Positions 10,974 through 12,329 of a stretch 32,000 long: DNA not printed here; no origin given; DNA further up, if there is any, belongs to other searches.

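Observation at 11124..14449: Translationally coupled AAA+ ATPase(-HTH) plus cytoplasmic S8 subtilase: an ietAS-like candidate defence module in a mollicute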

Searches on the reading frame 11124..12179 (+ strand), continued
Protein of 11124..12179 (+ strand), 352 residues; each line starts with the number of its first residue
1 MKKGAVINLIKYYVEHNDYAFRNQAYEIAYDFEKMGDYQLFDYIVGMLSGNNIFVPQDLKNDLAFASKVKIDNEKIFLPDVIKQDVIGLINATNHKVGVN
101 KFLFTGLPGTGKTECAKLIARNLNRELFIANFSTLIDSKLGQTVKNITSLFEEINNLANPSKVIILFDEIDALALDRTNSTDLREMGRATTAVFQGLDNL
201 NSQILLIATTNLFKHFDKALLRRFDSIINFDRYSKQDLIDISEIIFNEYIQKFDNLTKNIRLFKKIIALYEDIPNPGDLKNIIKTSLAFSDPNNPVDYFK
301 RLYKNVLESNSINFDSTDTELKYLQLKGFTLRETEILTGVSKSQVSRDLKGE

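Call 43: find_encoding_contigs(protein=P0017, flank=8000, max_places=3)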
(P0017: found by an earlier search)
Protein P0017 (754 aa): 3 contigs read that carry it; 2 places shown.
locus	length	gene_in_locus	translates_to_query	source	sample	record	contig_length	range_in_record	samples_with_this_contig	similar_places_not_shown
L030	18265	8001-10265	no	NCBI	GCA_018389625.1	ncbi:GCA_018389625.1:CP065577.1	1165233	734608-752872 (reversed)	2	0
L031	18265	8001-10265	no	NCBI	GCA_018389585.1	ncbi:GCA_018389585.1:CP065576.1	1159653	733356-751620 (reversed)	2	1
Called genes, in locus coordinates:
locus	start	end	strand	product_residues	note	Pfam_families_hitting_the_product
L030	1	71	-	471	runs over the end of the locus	PF03382:DUF285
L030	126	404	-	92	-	PF00216:Bac_DNA_binding, PF18289:HU-CCDC81_euk_2 (faint)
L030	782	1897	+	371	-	PF13276:HTH_21, PF00665:rve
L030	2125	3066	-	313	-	PF00294:PfkB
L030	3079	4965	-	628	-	PF00367:PTS_EIIB, PF02378:PTS_EIIC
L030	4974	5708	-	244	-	PF08220:HTH_DeoR, PF08279:HTH_11 (faint), PF00455:DeoRC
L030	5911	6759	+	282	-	PF01116:F_bP_aldolase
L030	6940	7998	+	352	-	PF00004:AAA, PF07728:AAA_5 (faint)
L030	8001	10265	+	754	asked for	PF00082:Peptidase_S8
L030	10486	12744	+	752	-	PF09610:Myco_arth_vir_N, PF26361:MIB_arm, PF26360:MIB_M1, PF26364:MIB_M2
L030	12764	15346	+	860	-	PF01732:Myco_protease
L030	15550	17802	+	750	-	PF09610:Myco_arth_vir_N, PF26361:MIB_arm, PF26360:MIB_M1, PF26364:MIB_M2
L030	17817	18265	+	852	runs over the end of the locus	PF01732:Myco_protease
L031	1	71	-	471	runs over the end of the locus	PF03382:DUF285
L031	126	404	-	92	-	PF00216:Bac_DNA_binding, PF18289:HU-CCDC81_euk_2 (faint)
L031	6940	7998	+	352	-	PF00004:AAA, PF07728:AAA_5 (faint)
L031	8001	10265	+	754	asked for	PF00082:Peptidase_S8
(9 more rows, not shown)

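Call 45: predict_structure(alignment_id=A1)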
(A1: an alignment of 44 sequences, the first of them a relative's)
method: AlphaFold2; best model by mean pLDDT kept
length: 754 residues; sequences in the alignment: 44
mean_pLDDT: 83.5   pTM: 0.86
mean pLDDT of the five models: 83.5, 82.2, 80.2, 79.3, 76.4
residues with pLDDT >= 90: 286; 70-90: 364; 50-70: 79; < 50: 25
segments of 3 or more residues with pLDDT < 50: 18-20, 260-262, 637-643, 691-693, 749-754
pLDDT, mean of each block of 10 residues (from residue 1): 82 68 78 96 96 88 89 80 82 81 87 94 93 89 89 73 90 94 77 88 91 85 87 91 86 66 60 90 94 94 86 91 94 93 95 83 91 93 77 86 94 82 81 91 88 67 88 87 85 97 94 96 77 78 92 92 83 86 91 76 70 86 82 49 49 78 81 78 78 62 94 88 69 78 66 40
secondary structure, 60 per line:
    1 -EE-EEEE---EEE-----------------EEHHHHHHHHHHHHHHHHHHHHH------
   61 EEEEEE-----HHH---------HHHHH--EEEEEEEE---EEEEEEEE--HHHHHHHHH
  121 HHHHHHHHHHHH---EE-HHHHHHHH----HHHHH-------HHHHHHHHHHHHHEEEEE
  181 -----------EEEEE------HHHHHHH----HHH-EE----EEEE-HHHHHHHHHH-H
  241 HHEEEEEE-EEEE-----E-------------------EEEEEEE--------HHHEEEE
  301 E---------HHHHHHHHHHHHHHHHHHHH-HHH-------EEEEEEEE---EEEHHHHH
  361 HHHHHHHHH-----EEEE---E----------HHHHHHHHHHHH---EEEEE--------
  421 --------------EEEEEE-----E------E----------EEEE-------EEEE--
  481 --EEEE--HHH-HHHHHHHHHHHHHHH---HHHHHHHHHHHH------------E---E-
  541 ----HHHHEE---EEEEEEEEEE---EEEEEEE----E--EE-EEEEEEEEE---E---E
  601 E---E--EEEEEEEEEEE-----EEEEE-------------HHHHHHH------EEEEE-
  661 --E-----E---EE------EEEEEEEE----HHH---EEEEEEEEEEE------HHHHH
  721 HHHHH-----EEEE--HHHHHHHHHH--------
elements in order (helices of 4 or more, strands of 3 or more residues): E5-8 E12-14 H34-54 E61-66 H84-88 E91-98 E102-109 H112-132 H139-146 H151-155 H163-175 E176-180 E192-196 H203-209 E224-227 H229-238 E243-248 E250-253 E279-285 E297-301 H311-330 E342-349 E353-355 H356-369 E375-378 H393-404 E408-412 E435-440 E464-467 E475-478 E483-486 H493-507 H511-522 H545-548 E554-563 E567-573 E584-592 E608-618 E624-628 H642-648 E655-659 E681-688 E699-709 H716-725 E731-734 H737-746

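Call 52: fold_search(model_id=the predicted structure, library=pdb)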
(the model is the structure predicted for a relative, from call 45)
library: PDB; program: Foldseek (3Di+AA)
matches with E <= 10: 1128; with E <= 0.001: 236
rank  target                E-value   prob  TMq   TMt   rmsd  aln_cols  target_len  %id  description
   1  3afg_B                6.6e-17  1.00  0.40  0.57   8.9       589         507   16  Crystal structure of ProN-Tk-SP from Thermococcus kodakaraensis (released 2010-08-04)
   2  3afg_A                1.8e-16  1.00  0.39  0.55   8.3       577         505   16  Crystal structure of ProN-Tk-SP from Thermococcus kodakaraensis (released 2010-08-04)
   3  1wmd                  4.4e-15  1.00  0.41  0.68   4.9       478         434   15  Crystal Structure of alkaline serine protease KP-43 from Bacillus sp. KSM-KP43 (1.30 angstrom, 100 K) (released 2004-09-14)
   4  5fax_A                5.0e-15  1.00  0.40  0.66   5.2       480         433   14  Structure of subtilase SubHal from Bacillus halmapalus (released 2016-05-18)
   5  9ues_B                5.6e-13  1.00  0.33  0.55   7.8       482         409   17  Crystal structure of an inactive TKSP mutant in complex with the TKS propeptide (released 2026-02-18)
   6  9csd_A                8.9e-13  1.00  0.29  0.29  11.5       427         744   17  The Ectodomains of SPRING and S1P with the inhibitor PF-429242 (released 2025-04-23)
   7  3t41_A                1.3e-11  1.00  0.34  0.56   6.3       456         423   16  1.95 Angstrom Resolution Crystal Structure of Epidermin Leader Peptide Processing Serine Protease (EpiP) S393A Mutant  (released 2011-08-17)
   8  3qfh_B                1.4e-11  1.00  0.33  0.55   7.6       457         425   15  2.05 Angstrom Resolution Crystal Structure of Epidermin Leader Peptide Processing Serine Protease (EpiP) from Staphylo (released 2011-02-02)
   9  3t41_B                1.7e-11  1.00  0.34  0.56   6.3       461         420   15  1.95 Angstrom Resolution Crystal Structure of Epidermin Leader Peptide Processing Serine Protease (EpiP) S393A Mutant  (released 2011-08-17)
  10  5vlp_A                3.7e-11  1.00  0.35  0.44  11.8       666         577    8  PCSK9 complex with LDLR antagonist peptide and Fab7G7 (released 2017-08-16)
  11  6u2p_B                4.0e-11  1.00  0.30  0.45  12.6       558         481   10  PCSK9 in complex with compound 5 (released 2019-11-06)
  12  8uw8_A                4.4e-11  1.00  0.28  0.28   9.2       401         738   16  Site-one protease and SPRING (released 2024-07-10)
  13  6u2f_A                7.0e-11  1.00  0.35  0.44  11.8       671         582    9  PCSK9-Fab 7G7 complex bound to cis-1-amino-4-phenylcyclohexaneacyl-WNLK(hR)IGLLR - NH2 (released 2020-02-05)
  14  3bps_A                7.0e-11  1.00  0.29  0.47  13.1       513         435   11  PCSK9:EGF-A complex (released 2008-02-12)
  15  3qfh_D                1.1e-10  1.00  0.32  0.54   8.3       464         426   16  2.05 Angstrom Resolution Crystal Structure of Epidermin Leader Peptide Processing Serine Protease (EpiP) from Staphylo (released 2011-02-02)
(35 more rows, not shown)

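Call 65: find_related_loci(query=A4, collection=viral_contigs, flank=6000)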
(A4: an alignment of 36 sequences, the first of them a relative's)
Query A4 (352 aa) in viral_contigs; peptide patterns used: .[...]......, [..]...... (x = any residue, [..] = any of these).
437 stretches matched a pattern; 38 encode a relative of the query (tblastn E <= 1e-3); 38 distinct loci.
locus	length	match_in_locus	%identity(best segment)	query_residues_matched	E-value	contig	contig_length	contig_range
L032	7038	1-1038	61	1-352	4e-137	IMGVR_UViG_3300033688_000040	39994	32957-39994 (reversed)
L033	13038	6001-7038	60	1-352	3e-137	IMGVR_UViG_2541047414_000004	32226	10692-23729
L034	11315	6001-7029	59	1-350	8e-133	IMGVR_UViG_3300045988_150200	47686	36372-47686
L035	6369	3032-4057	56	1-350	3e-130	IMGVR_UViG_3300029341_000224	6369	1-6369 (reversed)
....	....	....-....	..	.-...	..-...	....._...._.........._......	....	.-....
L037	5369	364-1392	54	1-350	2e-127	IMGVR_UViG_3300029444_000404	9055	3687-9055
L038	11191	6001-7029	54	1-350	7e-127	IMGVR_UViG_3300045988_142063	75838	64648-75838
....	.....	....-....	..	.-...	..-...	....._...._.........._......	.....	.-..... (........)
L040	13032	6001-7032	51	1-351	9e-121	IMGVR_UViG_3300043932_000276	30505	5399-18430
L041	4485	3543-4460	57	1-306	3e-119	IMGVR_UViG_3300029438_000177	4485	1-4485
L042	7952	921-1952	54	1-352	3e-116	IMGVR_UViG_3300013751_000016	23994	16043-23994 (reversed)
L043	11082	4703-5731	52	1-351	2e-115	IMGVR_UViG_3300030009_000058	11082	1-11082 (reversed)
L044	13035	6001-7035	49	1-350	7e-111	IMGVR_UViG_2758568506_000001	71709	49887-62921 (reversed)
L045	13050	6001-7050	52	1-352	1e-109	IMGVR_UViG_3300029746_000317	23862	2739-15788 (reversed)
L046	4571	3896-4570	56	1-225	3e-87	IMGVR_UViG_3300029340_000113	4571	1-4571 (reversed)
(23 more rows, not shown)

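Call 67: predict_structure(alignment_id=A4)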
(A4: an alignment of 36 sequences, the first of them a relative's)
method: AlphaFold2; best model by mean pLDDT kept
length: 352 residues; sequences in the alignment: 36
mean_pLDDT: 81.5   pTM: 0.67
mean pLDDT of the five models: 81.5, 80.4, 80.0, 79.3, 61.8
residues with pLDDT >= 90: 94; 70-90: 211; 50-70: 32; < 50: 15
segments of 3 or more residues with pLDDT < 50: 51-60, 177-180
pLDDT, mean of each block of 10 residues (from residue 1): 70 71 78 78 71 35 78 74 88 77 88 89 91 77 87 89 90 55 73 90 92 81 90 89 85 75 93 87 85 85 91 88 93 91 85 49
secondary structure, 60 per line:
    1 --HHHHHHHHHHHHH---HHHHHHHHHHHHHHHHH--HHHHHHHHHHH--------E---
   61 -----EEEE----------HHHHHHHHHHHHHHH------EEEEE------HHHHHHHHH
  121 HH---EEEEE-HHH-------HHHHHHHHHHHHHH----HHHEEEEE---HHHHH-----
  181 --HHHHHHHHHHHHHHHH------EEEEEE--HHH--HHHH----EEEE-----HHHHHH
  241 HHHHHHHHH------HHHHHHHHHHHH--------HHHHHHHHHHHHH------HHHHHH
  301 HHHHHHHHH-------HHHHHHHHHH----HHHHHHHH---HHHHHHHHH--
elements in order: H3-15 H19-35 H38-48 E66-69 H80-94 E101-105 H112-122 E126-130 H142-155 E163-167 H171-175 H183-198 E205-210 H218-221 E226-229 H235-249 H256-267 H276-288 H295-309 H317-326 H331-338 H342-350

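Call 70: fold_search(model_id=the predicted structure, library=pdb)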
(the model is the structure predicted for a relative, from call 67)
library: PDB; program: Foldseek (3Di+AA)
matches with E <= 10: 1751; with E <= 0.001: 1276
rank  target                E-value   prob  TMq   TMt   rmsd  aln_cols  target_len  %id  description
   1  5l4g_I                4.3e-10  1.00  0.53  0.49   4.5       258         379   24  The human 26S proteasome at 3.9 A (released 2016-09-07)
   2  5mp9_I                7.4e-10  1.00  0.53  0.49   6.4       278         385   19  26S proteasome in presence of ATP (s1) (released 2017-03-08)
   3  9u7r_E                8.9e-10  1.00  0.52  0.52   5.7       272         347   24  Substrate-free human 26S proteasome purified by midnolin, 20S proteasome, RPTs and RPN11 part (released 2026-04-01)
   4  9e8o_E                1.0e-09  1.00  0.49  0.48   4.8       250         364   26  Nub1/Fat10-processing human 26S proteasome bound to Txnl1 with Rpt2 at top of spiral staircase and partially unfolded  (released 2024-12-04)
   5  9l26_E                1.0e-09  1.00  0.45  0.52   9.1       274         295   20  Octamer Msp1 from S.cerevisiae(with a catalytic dead mutation) in complex with an unknown peptide substrate (released 2025-12-24)
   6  9pdi_B                1.1e-09  1.00  0.54  0.49   4.7       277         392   24  Nub1/Fat10-processing human 26S proteasome with Rpt2 at top of spiral staircase and partially unfolded Eos (AAA+ motor (released 2025-11-19)
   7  5ln3_I                1.4e-09  1.00  0.55  0.54   5.5       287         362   23  The human 26S Proteasome at 6.8 Ang. (released 2017-03-22)
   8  9e8j_A                1.6e-09  1.00  0.52  0.45   6.1       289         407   21  Nub1/Fat10-processing human 26S proteasome bound to Txnl1 with Rpt1 at top of spiral staircase (released 2024-12-04)
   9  4cr2_M                1.8e-09  1.00  0.53  0.51   4.7       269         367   20  Deep classification of a large cryo-EM dataset defines the conformational landscape of the 26S proteasome (released 2014-04-02)
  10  9e8g_A                1.9e-09  1.00  0.51  0.46   6.0       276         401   21  Nub1/Fat10-processing human 26S proteasome bound to Txnl1 with Rpt5 at top of spiral staircase (released 2024-12-04)
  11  5c18_F                2.1e-09  1.00  0.53  0.28  16.4       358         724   17  p97-delta709-728 in complex with ATP-gamma-S (released 2016-01-13)
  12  9cgc_I                2.5e-09  1.00  0.55  0.50   6.1       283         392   20  Yeast 26S proteasome non-substrate-engaged (S1 state) (released 2025-07-09)
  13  9bv1_A                2.5e-09  1.00  0.49  0.44   5.2       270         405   20  M2A Midnolin-Proteasome (translocating) (released 2025-06-11)
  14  7swl_B                2.7e-09  1.00  0.49  0.32  10.9       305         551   20  CryoEM structure of the N-terminal-deleted Rix7 AAA-ATPase (released 2022-03-02)
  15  8usc_C                2.9e-09  1.00  0.50  0.46   7.8       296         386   23  Nub1/Fat10-processing human 26S proteasome (released 2024-11-06)
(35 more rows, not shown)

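Call 77: search_protein_families(library=phrogs, proteins=[P0001, P0016], max_evalue=0.00001)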
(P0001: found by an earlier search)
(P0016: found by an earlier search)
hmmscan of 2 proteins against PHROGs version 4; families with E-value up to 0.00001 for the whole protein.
P0001 (352 aa): 9 families
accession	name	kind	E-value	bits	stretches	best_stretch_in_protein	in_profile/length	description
phrog_3757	-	unknown function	7.1e-65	220.8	1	3-351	4-366/367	-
phrog_10401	-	other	1.3e-28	101.2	1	101-248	462-602/667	ATPase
phrog_9172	-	unknown function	3.4e-19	70.1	1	70-255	77-267/509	-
phrog_168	-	DNA, RNA and nucleotide metabolism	4.1e-14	54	1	76-245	23-173/314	clamp loader of DNA polymerase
phrog_7485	-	unknown function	5.9e-14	52.8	1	102-261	230-390/430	-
phrog_30773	-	unknown function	3.4e-09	36.6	1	102-242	199-343/666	-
phrog_5846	-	DNA, RNA and nucleotide metabolism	2.5e-07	31.3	1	89-173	28-106/380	clamp loader of DNA polymerase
phrog_8638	-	unknown function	1.2e-06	28.5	1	103-232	309-438/568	-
phrog_11838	-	DNA, RNA and nucleotide metabolism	2.1e-06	28.2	1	100-179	41-116/420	clamp loader of DNA polymerase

P0016 (754 aa): 1 family
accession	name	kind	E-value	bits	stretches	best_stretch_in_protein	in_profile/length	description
phrog_3964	-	unknown function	5.2e-115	386.5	1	35-724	40-758/779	-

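Call 79: search_dna_similar(query=P0001, collection=phages, mode=protein, max_rows=12, max_evalue=1e-20)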
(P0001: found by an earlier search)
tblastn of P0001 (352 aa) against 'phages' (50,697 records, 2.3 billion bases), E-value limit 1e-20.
Records with a match: 2; places in all: 2; records where one place covers at least 80% of the query: 1.
Best place of each record, by identity: <60% 2.
By first word of the organism name: Bacteriophage 1; Acutalibacteraceae 1.
By host as written in the record: - 1; Acutalibacteraceae 1.
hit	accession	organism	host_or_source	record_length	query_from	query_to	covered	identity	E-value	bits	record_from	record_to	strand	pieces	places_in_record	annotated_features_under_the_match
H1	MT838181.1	Bacteriophage sp.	human fecal samples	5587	1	351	100%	54.7%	3e-122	392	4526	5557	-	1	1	record has no annotation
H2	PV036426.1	Acutalibacteraceae phage NatCom_11578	Acutalibacteraceae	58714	1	259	74%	25.6%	2e-21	101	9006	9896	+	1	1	hypothetical protein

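Call 80: search_dna_similar(query=P0001, collection=plasmids, mode=protein, max_rows=15, max_evalue=1e-20)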
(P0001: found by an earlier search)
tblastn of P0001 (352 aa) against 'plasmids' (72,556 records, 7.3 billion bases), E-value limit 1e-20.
Records with a match: 21; places in all: 21; records where one place covers at least 80% of the query: 20.
Best place of each record, by identity: <60% 21.
By first word of the organism name: Clostridium 13; Macrococcoides 2; Ligilactobacillus 2; Carnobacterium 1; Mesomycoplasma 1; Macrococcus 1; Aureibacter 1.
By predicted mobility (MOB-suite, as given by PLSDB): mobilizable 14; non-mobilizable 7.
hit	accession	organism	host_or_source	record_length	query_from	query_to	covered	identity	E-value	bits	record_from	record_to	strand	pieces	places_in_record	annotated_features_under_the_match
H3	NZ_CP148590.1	Clostridium perfringens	Homo sapiens,single cell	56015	1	350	99%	59.4%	5e-128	411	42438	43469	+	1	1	AAA family ATPase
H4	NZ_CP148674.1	Clostridium perfringens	Mammal,single cell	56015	1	350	99%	59.4%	5e-128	411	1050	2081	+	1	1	AAA family ATPase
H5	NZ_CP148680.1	Clostridium perfringens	Mammal,single cell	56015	1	350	99%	59.4%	5e-128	411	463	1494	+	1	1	AAA family ATPase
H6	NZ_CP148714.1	Clostridium perfringens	-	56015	1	350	99%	59.4%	5e-128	411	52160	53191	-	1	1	AAA family ATPase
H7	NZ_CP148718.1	Clostridium perfringens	Dog,single cell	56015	1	350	99%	59.4%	5e-128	411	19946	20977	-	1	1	AAA family ATPase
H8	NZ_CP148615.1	Clostridium perfringens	Homo sapiens,single cell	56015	1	350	99%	59.4%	5e-128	411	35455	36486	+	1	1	AAA family ATPase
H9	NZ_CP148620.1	Clostridium perfringens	-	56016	1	350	99%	59.4%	5e-128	411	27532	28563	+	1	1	AAA family ATPase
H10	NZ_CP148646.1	Clostridium perfringens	-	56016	1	350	99%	59.4%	5e-128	411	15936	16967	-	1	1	AAA family ATPase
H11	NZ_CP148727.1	Clostridium perfringens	Homo sapiens,single cell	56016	1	350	99%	59.4%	5e-128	411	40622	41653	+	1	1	AAA family ATPase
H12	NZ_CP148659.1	Clostridium perfringens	Homo sapiens,single cell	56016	1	350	99%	59.4%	5e-128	411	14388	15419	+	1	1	AAA family ATPase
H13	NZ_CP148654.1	Clostridium perfringens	Homo sapiens,single cell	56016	1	350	99%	59.4%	5e-128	411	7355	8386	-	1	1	AAA family ATPase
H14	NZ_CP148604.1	Clostridium perfringens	-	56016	1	350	99%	59.4%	5e-128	411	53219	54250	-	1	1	AAA family ATPase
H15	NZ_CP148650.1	Clostridium perfringens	Homo sapiens,single cell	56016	1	350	99%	59.4%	5e-128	411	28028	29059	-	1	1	AAA family ATPase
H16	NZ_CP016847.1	Carnobacterium maltaromaticum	cell culture,poultry meat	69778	1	352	100%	52.9%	2e-110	360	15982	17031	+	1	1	ATP-binding protein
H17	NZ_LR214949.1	Mesomycoplasma hyorhinis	Uninoculated HEP-2 tissue culture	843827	1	337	96%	53.5%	2e-104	343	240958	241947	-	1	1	ATP-binding protein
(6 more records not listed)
